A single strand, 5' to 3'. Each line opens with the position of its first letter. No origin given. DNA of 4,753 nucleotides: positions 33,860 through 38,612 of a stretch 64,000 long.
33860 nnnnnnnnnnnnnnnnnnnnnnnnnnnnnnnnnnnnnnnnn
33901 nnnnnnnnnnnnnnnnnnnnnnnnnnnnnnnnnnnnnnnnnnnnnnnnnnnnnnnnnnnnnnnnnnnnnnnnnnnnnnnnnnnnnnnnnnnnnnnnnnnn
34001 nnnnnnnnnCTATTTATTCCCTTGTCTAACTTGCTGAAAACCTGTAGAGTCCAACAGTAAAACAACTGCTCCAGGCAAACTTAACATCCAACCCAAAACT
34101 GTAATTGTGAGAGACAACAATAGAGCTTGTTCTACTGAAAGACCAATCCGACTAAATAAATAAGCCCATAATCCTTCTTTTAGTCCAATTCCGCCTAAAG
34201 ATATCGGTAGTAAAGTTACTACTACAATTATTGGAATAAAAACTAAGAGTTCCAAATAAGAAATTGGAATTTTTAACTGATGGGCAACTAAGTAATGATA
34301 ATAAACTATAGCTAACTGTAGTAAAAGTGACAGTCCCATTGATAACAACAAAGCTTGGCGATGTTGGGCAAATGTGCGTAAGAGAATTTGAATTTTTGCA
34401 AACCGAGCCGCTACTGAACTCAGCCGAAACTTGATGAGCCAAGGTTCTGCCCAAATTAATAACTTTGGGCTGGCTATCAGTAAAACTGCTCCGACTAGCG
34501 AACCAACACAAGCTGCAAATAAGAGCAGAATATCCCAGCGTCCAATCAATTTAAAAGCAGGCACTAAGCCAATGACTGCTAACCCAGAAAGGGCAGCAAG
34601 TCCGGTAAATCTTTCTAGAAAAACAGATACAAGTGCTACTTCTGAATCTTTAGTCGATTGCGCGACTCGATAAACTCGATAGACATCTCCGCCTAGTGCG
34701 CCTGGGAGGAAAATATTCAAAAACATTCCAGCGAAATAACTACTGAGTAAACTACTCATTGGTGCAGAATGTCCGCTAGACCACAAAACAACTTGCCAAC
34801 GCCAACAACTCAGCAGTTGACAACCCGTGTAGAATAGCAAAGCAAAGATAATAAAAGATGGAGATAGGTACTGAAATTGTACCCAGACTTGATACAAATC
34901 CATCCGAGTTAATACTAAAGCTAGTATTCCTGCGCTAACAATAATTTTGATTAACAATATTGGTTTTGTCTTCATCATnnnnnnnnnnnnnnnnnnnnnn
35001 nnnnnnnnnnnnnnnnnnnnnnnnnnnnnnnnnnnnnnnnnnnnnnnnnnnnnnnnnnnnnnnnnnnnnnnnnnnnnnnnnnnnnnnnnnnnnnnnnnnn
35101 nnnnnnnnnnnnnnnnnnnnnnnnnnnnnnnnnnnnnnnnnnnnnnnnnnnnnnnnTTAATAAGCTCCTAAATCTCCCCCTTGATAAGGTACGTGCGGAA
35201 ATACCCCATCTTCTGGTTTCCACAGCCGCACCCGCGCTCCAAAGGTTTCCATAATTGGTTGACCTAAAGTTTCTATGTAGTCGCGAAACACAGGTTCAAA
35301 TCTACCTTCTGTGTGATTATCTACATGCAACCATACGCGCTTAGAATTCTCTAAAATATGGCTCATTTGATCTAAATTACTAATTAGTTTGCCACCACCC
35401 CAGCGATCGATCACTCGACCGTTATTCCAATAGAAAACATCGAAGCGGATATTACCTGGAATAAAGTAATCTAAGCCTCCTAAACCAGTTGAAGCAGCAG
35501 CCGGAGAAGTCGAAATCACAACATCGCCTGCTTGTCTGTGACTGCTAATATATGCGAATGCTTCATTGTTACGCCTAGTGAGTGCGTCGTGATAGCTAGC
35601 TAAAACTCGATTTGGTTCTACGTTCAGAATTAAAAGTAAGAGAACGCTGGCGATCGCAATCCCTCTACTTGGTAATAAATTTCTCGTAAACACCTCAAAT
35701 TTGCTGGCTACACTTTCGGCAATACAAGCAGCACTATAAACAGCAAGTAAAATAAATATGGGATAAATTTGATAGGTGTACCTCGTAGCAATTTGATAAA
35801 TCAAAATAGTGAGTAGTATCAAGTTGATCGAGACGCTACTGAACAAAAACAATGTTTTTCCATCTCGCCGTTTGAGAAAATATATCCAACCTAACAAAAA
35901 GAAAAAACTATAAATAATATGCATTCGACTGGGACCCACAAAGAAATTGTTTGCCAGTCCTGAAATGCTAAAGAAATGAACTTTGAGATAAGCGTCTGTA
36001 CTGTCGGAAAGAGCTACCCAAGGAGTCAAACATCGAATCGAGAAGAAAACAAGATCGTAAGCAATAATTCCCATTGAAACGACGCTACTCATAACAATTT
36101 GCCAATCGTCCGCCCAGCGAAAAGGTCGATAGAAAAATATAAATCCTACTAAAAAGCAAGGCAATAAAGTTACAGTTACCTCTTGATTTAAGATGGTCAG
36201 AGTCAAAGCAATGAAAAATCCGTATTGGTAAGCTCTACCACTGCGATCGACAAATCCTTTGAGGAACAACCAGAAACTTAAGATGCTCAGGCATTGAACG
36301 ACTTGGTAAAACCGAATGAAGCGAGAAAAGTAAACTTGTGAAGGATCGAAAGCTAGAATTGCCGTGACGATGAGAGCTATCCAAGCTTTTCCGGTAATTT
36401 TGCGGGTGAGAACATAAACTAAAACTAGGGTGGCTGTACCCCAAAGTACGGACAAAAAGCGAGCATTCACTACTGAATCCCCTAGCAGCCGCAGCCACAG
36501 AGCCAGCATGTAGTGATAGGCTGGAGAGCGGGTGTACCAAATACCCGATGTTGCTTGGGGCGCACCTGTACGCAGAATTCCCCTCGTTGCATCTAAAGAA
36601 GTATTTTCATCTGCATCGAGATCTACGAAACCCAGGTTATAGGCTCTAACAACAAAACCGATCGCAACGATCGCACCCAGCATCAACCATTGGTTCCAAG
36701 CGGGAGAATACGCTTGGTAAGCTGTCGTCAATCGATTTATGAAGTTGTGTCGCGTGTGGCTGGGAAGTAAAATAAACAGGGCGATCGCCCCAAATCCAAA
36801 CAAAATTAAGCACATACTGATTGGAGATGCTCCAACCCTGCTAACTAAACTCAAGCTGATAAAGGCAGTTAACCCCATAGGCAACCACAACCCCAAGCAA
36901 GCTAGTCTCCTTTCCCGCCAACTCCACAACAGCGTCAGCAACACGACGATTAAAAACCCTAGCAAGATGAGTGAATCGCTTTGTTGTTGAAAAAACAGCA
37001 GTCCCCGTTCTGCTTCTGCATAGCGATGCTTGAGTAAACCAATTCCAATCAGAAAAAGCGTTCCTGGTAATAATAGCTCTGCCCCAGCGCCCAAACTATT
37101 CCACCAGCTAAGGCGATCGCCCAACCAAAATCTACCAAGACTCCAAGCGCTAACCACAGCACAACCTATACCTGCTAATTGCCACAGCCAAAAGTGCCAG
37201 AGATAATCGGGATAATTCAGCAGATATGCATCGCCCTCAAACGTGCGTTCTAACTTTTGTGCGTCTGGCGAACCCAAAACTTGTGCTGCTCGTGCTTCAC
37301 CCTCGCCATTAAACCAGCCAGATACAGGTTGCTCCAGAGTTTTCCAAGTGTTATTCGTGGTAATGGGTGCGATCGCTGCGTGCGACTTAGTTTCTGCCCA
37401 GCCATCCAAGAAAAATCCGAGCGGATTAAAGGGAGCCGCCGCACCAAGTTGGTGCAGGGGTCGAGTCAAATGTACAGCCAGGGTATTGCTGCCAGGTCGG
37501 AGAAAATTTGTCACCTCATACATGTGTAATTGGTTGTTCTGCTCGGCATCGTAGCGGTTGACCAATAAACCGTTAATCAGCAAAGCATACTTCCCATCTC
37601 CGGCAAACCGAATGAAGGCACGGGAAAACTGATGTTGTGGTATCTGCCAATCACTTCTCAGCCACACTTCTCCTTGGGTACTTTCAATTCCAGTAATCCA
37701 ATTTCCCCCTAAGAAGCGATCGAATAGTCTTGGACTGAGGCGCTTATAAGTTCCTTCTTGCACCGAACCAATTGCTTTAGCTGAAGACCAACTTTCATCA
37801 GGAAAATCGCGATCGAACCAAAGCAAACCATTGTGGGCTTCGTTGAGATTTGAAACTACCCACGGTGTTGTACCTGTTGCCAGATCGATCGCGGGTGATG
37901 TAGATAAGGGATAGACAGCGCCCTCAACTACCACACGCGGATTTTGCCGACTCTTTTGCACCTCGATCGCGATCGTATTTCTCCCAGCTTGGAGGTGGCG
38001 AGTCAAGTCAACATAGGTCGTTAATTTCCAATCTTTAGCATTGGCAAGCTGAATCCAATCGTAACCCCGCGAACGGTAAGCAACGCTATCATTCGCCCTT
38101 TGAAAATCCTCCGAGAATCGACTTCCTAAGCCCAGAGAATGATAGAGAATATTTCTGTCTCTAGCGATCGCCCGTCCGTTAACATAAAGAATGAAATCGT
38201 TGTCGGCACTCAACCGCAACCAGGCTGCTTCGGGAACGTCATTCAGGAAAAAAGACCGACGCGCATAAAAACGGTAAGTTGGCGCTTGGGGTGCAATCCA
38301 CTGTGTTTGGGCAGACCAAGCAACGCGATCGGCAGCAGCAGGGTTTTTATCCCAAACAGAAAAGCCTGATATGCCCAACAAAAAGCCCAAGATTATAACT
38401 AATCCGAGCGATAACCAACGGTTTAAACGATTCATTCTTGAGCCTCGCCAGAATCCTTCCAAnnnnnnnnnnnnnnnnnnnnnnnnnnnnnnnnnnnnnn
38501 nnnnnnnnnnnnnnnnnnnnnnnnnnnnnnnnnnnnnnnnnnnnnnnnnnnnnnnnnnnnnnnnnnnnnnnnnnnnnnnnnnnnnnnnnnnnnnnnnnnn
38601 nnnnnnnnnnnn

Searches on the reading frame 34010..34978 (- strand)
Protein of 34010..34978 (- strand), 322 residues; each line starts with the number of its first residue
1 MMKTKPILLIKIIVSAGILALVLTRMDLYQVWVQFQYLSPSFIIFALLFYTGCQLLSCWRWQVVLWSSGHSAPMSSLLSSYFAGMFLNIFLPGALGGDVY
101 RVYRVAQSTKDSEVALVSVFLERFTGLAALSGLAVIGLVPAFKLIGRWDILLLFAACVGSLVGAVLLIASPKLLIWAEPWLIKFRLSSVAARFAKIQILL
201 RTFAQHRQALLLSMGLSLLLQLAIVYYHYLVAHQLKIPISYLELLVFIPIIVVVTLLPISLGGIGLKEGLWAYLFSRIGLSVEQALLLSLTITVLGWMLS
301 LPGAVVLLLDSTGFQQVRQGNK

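Call 57: search_protein_families(library=pfam, proteins=[window:34010-34978:-], max_evalue=0.00001)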
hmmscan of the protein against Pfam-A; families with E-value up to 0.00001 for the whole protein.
window:34010-34978:- (322 aa): 1 family
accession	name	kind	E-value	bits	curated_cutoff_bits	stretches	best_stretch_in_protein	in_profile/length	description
PF03706.18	LPG_synthase_TM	-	1.1e-36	127.3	33.4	1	9-303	2-302/302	Lysylphosphatidylglycerol synthase TM region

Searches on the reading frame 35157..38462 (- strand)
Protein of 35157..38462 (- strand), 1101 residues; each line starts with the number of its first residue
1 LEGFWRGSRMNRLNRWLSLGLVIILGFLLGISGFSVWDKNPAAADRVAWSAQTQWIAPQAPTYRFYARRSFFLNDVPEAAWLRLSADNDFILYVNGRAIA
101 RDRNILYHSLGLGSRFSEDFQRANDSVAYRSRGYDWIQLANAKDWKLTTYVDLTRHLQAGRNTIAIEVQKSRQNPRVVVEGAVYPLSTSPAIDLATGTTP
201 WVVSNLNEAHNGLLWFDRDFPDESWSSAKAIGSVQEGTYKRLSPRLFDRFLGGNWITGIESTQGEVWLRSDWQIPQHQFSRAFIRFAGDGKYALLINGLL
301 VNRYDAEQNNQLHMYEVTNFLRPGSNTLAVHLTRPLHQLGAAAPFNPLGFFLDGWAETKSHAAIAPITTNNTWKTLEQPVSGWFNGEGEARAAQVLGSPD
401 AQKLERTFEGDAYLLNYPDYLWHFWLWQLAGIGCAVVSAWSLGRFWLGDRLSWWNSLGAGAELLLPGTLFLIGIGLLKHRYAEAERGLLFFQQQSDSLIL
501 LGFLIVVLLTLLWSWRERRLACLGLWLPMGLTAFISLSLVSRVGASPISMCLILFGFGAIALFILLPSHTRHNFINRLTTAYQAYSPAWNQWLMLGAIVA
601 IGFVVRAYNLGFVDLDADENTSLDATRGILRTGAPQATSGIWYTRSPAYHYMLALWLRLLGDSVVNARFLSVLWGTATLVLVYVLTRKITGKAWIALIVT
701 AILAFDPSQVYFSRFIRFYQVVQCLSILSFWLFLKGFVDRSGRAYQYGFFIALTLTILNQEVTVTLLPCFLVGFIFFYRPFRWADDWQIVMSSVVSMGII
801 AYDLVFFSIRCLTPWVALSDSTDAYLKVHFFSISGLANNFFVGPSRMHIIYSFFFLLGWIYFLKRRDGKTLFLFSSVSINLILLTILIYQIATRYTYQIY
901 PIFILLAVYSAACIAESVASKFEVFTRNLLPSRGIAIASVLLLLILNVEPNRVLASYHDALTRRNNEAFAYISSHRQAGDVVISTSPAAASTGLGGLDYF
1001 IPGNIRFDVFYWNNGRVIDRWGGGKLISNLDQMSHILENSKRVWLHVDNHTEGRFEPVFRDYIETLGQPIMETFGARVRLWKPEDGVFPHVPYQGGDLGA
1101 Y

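Call 57: search_protein_families(library=pfam, proteins=[window:35157-38462:-], max_evalue=0.00001)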
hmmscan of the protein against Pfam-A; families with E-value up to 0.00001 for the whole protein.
window:35157-38462:- (1101 aa): 1 family
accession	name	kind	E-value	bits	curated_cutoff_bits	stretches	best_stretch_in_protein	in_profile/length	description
PF13231.12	PMT_2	-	1.3e-09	38.9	26.1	1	645-795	2-149/160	Dolichyl-phosphate-mannose-protein mannosyltransferase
